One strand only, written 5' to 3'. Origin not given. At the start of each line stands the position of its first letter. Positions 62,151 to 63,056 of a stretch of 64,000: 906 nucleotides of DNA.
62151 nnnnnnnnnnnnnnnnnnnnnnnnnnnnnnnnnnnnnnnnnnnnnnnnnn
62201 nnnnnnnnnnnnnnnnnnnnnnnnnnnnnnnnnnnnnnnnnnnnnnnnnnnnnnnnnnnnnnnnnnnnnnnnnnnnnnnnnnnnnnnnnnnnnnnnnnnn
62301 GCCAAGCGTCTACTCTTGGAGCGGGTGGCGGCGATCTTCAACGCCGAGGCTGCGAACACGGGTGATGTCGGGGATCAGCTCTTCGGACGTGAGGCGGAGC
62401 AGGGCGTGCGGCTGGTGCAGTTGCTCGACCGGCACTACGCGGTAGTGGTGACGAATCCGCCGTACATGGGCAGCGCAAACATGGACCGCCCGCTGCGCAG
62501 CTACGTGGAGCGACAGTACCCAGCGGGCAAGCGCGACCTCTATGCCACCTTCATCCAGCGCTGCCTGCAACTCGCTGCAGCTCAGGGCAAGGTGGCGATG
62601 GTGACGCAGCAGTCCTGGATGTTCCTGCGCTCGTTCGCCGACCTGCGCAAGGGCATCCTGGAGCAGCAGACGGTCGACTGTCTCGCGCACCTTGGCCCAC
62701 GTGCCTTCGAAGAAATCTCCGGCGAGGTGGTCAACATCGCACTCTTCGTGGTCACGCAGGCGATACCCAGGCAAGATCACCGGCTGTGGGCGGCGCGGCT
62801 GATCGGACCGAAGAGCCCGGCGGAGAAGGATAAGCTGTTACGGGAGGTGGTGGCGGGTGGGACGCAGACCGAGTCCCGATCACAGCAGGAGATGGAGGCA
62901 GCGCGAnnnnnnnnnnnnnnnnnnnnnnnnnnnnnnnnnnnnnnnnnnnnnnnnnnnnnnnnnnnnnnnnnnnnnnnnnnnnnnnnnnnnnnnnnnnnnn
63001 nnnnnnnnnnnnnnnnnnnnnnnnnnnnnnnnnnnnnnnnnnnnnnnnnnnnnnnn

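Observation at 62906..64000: Cmr1-like RAMP gene with no visible CRISPR array or other cas genes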

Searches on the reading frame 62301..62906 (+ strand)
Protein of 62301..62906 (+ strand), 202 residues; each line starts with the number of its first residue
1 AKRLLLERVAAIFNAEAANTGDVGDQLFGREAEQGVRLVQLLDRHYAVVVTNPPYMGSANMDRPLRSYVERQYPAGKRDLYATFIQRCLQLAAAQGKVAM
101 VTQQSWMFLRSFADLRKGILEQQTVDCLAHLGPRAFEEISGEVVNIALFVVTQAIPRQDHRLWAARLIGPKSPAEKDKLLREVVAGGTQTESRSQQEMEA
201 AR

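Call 92: search_solved_structures(query=window:62301-62906:+, max_evalue=1, show_alignments=2)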
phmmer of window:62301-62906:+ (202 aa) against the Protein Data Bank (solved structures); distinct sequences matched with E-value up to 1: 12.
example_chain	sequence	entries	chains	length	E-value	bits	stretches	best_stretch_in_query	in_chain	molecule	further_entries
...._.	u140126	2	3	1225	3.8e-25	91.9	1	37-182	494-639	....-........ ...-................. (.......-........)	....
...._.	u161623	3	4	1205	5e-25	91.5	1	21-152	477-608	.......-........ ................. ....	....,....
8zek_A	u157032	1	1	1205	5.5e-25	91.3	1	21-152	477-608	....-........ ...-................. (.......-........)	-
8cxz_A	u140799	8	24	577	0.0045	19.9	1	47-139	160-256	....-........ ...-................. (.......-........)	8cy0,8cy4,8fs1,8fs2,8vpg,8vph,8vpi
7lni_A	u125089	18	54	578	0.0045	19.9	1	47-139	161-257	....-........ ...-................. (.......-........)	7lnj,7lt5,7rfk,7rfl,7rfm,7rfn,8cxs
5ybb_A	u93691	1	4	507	0.013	18.4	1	42-148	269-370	Type I restriction-modification system methyltransferase subunit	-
1g38_A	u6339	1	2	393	0.031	17.2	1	75-131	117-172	MODIFICATION METHYLASE TAQI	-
2ibs_A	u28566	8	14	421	0.034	17.1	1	75-131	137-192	Modification methylase TaqI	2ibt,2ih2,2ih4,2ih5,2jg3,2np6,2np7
1aqi_A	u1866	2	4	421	0.034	17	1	75-131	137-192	ADENINE-N6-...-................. TAQI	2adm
1aqj_A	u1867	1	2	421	0.034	17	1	75-131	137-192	ADENINE-N6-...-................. TAQI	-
7qw5_A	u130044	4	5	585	0.28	14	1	47-138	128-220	Modification methylase BseCI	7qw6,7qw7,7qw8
7vru_B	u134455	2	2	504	0.85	12.5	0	45-138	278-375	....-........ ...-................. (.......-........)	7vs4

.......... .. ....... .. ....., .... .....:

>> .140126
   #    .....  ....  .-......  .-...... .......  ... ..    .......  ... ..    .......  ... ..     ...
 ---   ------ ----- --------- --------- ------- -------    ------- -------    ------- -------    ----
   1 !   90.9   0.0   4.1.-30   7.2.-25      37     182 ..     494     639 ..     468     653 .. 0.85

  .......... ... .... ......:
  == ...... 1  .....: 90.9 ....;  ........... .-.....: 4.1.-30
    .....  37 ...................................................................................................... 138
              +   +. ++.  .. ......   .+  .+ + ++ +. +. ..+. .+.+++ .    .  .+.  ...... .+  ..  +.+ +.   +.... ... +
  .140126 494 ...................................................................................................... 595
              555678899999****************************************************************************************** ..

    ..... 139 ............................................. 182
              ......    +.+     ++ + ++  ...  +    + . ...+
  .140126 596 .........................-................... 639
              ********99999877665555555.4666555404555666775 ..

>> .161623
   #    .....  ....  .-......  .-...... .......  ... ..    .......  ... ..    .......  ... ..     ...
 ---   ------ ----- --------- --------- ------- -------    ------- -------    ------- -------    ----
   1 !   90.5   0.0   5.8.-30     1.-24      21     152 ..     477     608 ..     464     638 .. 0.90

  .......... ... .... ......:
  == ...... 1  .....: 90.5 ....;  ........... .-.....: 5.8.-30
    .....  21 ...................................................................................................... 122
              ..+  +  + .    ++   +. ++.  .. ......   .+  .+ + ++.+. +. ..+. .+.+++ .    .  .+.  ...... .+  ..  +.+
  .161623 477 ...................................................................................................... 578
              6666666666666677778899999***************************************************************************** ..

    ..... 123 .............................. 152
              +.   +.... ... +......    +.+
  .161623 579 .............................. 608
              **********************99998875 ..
